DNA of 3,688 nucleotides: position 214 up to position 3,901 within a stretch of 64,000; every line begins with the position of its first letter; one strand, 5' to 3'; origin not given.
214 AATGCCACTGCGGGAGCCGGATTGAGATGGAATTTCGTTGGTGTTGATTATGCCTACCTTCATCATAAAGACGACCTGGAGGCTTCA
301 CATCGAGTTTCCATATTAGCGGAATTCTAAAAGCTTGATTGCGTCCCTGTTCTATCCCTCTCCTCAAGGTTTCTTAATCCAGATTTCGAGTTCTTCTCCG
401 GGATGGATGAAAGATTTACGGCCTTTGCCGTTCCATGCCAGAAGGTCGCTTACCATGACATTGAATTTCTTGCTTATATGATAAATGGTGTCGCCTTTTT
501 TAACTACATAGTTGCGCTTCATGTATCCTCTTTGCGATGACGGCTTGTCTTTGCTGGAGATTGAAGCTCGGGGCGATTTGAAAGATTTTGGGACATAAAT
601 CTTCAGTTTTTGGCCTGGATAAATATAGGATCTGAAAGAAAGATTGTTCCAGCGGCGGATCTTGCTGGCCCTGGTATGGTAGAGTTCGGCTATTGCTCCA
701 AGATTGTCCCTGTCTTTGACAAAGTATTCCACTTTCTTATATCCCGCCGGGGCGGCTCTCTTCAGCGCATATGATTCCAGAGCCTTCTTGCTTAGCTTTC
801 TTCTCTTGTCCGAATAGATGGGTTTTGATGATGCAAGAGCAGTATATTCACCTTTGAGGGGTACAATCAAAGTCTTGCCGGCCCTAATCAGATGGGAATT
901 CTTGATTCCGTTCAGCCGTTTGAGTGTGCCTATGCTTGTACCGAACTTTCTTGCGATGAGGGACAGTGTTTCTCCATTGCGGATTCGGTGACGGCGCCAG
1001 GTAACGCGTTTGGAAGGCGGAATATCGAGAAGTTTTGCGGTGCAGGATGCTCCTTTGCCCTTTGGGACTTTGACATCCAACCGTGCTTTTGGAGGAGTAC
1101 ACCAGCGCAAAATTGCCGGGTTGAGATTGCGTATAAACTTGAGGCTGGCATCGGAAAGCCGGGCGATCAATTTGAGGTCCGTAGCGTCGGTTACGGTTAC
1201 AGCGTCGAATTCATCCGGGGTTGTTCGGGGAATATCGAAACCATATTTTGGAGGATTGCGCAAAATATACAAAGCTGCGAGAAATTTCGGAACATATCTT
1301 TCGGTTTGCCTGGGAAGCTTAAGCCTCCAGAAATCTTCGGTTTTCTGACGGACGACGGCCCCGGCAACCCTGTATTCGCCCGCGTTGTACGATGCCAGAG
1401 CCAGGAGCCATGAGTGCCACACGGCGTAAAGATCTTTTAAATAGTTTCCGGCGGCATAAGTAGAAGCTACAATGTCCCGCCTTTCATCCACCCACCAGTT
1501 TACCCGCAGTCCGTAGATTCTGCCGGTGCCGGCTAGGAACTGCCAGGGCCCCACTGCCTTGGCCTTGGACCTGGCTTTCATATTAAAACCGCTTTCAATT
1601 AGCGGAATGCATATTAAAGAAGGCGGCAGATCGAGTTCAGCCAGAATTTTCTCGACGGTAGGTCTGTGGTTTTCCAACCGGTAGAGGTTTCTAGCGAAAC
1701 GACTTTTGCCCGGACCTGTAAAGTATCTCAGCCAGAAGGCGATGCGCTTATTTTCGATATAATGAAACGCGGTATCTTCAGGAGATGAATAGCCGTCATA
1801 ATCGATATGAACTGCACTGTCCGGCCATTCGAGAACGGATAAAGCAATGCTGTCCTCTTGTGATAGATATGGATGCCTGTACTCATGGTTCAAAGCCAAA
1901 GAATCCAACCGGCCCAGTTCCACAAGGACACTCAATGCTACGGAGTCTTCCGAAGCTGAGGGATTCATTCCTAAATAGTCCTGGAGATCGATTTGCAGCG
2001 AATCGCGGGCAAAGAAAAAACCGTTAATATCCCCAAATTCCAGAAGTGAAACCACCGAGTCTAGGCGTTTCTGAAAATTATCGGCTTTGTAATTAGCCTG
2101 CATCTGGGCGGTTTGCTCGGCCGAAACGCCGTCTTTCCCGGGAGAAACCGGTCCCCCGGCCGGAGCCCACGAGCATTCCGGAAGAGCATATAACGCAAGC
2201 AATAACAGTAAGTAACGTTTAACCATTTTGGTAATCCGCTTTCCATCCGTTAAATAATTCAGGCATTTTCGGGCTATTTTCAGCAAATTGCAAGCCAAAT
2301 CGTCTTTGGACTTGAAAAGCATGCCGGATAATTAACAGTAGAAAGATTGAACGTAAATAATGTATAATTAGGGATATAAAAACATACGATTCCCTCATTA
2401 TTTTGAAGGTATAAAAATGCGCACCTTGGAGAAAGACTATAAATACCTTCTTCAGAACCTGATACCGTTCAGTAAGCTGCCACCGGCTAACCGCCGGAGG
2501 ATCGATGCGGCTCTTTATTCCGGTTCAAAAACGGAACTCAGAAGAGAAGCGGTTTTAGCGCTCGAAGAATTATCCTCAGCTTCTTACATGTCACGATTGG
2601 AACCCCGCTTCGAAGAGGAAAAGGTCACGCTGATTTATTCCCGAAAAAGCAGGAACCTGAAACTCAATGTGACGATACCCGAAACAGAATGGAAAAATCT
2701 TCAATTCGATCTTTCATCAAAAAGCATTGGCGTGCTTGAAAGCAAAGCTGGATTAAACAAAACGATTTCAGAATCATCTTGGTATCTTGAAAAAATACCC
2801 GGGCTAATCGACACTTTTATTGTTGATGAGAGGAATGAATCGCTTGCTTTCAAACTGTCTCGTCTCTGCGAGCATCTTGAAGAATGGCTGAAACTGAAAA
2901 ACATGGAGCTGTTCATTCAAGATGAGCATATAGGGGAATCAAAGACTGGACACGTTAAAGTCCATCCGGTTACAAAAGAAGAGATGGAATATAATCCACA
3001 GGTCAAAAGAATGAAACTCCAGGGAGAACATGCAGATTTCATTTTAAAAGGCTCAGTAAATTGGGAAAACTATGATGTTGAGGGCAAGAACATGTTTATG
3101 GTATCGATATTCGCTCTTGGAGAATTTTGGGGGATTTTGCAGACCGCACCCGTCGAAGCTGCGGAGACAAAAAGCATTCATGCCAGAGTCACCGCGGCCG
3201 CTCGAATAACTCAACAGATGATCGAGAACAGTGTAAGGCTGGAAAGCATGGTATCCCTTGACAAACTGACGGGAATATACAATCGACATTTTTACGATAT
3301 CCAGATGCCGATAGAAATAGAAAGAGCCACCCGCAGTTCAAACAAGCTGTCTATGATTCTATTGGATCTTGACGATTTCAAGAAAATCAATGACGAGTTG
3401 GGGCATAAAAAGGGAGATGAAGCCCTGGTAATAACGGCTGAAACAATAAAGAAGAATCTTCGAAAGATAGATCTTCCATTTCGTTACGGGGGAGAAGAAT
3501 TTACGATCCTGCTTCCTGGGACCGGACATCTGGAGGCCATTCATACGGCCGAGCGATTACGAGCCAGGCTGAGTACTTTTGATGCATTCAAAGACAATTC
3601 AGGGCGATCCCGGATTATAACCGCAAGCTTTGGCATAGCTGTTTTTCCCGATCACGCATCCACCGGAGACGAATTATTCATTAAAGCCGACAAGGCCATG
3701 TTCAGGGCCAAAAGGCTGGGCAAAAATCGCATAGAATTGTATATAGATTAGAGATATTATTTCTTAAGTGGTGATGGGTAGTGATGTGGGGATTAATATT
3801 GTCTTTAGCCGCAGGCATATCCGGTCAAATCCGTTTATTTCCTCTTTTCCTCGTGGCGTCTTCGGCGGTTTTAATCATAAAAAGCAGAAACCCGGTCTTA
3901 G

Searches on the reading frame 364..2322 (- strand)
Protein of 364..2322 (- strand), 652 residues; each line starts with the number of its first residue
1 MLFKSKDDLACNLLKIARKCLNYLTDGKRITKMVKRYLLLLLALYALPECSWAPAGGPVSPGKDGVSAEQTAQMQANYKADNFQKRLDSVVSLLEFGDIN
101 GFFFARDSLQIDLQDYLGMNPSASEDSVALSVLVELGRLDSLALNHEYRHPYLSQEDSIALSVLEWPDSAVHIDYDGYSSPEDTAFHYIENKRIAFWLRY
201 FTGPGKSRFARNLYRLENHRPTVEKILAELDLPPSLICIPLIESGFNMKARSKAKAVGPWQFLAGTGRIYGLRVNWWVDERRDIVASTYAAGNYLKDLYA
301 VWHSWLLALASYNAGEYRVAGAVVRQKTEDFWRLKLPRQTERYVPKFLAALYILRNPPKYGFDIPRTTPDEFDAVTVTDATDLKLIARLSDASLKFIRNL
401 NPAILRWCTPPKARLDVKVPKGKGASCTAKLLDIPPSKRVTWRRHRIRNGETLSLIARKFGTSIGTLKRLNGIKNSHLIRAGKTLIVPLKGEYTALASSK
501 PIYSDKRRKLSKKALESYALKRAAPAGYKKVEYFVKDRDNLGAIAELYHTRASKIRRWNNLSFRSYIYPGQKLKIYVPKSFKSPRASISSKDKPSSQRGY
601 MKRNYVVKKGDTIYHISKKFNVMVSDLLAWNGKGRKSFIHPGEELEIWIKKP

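Call 61: search_protein_families(library=pfam, proteins=[window:364-2322:-], max_evalue=1e-8)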
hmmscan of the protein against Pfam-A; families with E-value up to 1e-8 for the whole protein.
window:364-2322:- (652 aa): 3 families
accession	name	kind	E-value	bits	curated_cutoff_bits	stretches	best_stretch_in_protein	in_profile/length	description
PF01476.26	LysM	-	1.7e-38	130.7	20.9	3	445-488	1-43/43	LysM domain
PF01464.25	SLT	-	3.7e-19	68.9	21.3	1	233-332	14-114/117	Transglycosylase SLT domain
PF23473.1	LysM3_LYK4_5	-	2e-11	44.2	29.3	0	605-631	5-31/48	LYK4/5 LysM3 domain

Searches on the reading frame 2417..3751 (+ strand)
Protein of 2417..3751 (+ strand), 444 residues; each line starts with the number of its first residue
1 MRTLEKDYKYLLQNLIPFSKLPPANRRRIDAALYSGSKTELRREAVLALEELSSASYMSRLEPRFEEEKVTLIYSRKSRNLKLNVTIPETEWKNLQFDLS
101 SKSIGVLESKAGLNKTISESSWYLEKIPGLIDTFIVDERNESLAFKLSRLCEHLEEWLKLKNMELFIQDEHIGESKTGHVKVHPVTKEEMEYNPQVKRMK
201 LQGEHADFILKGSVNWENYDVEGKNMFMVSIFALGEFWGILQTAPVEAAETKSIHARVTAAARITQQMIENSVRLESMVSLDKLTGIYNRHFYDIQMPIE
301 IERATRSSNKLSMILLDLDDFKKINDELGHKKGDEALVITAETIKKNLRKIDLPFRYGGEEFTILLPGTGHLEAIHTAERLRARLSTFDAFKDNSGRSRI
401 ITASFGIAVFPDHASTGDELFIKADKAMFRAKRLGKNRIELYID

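Call 61: search_protein_families(library=pfam, proteins=[window:2417-3751:+], max_evalue=1e-8)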
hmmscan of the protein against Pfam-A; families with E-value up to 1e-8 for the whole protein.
window:2417-3751:+ (444 aa): 1 family
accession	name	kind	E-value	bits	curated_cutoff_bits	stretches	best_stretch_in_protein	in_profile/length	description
PF00990.26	GGDEF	-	4.8e-44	150.4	23.8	1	281-438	3-161/161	Diguanylate cyclase, GGDEF domain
